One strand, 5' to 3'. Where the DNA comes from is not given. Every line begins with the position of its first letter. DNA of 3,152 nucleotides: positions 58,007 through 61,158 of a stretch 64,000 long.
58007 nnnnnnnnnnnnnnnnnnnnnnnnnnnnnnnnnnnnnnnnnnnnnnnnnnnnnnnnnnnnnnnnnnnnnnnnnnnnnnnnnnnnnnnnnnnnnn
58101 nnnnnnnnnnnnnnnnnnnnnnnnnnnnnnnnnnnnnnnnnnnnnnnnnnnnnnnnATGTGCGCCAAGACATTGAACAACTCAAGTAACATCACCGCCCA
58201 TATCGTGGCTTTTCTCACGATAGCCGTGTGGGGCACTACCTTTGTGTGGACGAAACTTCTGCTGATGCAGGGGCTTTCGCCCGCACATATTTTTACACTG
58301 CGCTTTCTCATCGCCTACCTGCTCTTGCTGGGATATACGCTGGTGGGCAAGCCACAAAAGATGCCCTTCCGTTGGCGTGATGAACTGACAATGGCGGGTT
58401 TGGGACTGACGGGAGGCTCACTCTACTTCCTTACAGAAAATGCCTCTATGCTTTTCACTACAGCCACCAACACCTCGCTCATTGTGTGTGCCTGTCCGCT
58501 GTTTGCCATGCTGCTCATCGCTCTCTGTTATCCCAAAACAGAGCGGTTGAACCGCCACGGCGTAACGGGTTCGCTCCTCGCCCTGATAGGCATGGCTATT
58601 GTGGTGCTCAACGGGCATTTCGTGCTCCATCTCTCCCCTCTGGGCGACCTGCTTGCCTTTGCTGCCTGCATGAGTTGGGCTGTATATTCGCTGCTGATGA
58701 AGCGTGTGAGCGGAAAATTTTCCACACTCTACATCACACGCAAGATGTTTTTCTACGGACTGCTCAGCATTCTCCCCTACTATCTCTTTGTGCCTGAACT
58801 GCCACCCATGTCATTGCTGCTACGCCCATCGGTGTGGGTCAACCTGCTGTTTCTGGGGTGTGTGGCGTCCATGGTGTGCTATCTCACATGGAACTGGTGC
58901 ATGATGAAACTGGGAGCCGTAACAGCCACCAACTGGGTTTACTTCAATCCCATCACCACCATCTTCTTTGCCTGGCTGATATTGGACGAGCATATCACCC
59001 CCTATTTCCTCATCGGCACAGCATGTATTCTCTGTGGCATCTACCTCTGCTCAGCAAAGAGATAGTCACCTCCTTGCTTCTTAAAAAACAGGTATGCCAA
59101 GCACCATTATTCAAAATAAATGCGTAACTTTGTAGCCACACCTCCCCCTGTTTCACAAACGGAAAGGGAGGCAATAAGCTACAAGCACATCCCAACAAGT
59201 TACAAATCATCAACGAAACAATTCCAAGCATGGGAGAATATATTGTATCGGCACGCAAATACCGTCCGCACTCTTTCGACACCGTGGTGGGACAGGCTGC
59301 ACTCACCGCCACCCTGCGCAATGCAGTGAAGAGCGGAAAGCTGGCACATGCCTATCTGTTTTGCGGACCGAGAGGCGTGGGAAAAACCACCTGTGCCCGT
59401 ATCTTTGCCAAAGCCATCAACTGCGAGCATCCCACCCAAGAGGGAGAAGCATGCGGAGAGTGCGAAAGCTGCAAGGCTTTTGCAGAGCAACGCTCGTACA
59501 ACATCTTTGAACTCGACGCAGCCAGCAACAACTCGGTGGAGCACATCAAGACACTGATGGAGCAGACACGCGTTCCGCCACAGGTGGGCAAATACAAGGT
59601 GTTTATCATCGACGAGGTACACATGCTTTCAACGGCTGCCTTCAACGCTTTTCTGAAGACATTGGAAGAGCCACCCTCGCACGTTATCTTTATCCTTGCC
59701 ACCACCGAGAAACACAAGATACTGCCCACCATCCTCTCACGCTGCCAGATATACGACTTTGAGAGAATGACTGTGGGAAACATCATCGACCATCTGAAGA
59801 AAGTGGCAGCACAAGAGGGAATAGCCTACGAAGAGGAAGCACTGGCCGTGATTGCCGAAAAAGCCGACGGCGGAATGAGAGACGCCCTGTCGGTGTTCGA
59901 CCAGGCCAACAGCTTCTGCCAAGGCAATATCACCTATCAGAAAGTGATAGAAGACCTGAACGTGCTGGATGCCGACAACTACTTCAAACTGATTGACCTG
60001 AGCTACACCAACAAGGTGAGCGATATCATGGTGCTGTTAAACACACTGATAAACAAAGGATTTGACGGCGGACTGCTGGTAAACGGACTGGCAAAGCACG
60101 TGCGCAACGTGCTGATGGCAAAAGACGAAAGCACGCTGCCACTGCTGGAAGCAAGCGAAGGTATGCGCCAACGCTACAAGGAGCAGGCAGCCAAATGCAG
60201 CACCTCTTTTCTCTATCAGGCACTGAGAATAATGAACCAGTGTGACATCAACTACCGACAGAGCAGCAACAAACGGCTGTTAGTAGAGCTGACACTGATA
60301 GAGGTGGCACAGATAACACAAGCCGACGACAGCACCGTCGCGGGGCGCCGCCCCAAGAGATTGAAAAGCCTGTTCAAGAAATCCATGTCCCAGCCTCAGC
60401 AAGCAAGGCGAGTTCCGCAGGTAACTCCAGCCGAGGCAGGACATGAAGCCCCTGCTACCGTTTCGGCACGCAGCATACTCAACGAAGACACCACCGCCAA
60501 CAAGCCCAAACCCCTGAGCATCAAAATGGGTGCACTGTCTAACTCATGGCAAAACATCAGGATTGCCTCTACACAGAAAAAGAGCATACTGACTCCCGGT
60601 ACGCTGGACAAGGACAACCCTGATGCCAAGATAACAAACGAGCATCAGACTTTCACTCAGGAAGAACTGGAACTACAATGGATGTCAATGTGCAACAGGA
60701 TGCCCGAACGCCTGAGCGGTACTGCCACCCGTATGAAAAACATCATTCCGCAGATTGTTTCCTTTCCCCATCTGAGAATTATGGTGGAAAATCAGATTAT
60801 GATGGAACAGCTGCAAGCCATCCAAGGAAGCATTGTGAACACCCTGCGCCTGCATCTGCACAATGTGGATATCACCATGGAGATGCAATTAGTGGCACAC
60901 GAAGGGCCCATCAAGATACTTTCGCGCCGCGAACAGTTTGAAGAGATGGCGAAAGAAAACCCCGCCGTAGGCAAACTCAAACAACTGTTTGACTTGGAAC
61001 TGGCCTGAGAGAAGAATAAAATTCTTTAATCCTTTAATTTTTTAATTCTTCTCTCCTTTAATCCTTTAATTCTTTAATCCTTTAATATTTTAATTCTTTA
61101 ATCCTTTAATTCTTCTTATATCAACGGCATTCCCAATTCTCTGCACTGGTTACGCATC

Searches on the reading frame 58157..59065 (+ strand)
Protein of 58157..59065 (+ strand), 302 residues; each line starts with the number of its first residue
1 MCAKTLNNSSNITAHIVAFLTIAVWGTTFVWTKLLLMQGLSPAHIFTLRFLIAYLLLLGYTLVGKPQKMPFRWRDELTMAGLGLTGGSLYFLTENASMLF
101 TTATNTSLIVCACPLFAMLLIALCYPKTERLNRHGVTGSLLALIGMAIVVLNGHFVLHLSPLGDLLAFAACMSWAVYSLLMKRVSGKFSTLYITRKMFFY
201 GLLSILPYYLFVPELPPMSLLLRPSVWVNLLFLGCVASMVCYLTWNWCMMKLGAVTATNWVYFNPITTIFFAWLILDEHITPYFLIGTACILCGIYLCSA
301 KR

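Call 7: search_protein_families(library=pfam, proteins=[window:58157-59065:+])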
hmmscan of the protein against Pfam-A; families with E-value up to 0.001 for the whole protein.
window:58157-59065:+ (302 aa): 1 family
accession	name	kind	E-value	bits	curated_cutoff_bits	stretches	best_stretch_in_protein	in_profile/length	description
PF00892.27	EamA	-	1.8e-37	129.1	28.2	2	162-298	2-133/135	EamA-like transporter family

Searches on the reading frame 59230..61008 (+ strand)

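Call 7: search_protein_families(library=pfam, proteins=[window:59230-61008:+])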
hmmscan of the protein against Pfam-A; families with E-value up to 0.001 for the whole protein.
window:59230-61008:+ (592 aa): 12 families
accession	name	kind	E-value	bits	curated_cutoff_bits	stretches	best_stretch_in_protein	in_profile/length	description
PF13177.12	DNA_pol3_delta2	-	8e-47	159.7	27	1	22-180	2-160/161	DNA polymerase III, delta subunit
PF22608.2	DNAX_ATPase_lid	-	1.3e-16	60.5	27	1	185-232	2-49/49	DNA polymerase III clamp loader subunit, ATPase lid domain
PF00004.35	AAA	-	5.3e-14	53.2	21.2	1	43-174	2-125/131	ATPase family associated with various cellular activities (AAA)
PF13401.12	AAA_22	-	5.6e-07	30.4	27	1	42-159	8-123/130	AAA domain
PF05496.18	RuvB_N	-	2.3e-06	27.9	27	1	12-71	2-65/159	Holliday junction DNA helicase RuvB P-loop domain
PF13604.12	AAA_30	-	8.6e-06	26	27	1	29-155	10-122/191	AAA domain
PF12169.13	DNA_pol3_gamma3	-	8.7e-06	26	24.4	1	243-364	10-132/143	DNA polymerase III subunits gamma and tau domain III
PF13173.12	AAA_14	-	4.4e-05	23.9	27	1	41-155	4-94/129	AAA domain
PF07728.20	AAA_5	-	4.8e-05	23.8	22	1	43-148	3-93/139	AAA domain (dynein-related subfamily)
PF06068.19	TIP49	-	9.1e-05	22.2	23.8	0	124-159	277-311/347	TIP49 P-loop domain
PF13191.12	AAA_16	-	0.0004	21.4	32.6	0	21-88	4-73/167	AAA ATPase domain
PF21960.2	RCF1-5-like_lid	-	0.0006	20.2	27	0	189-220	3-35/43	RCF1/5-like, AAA+ ATPase lid domain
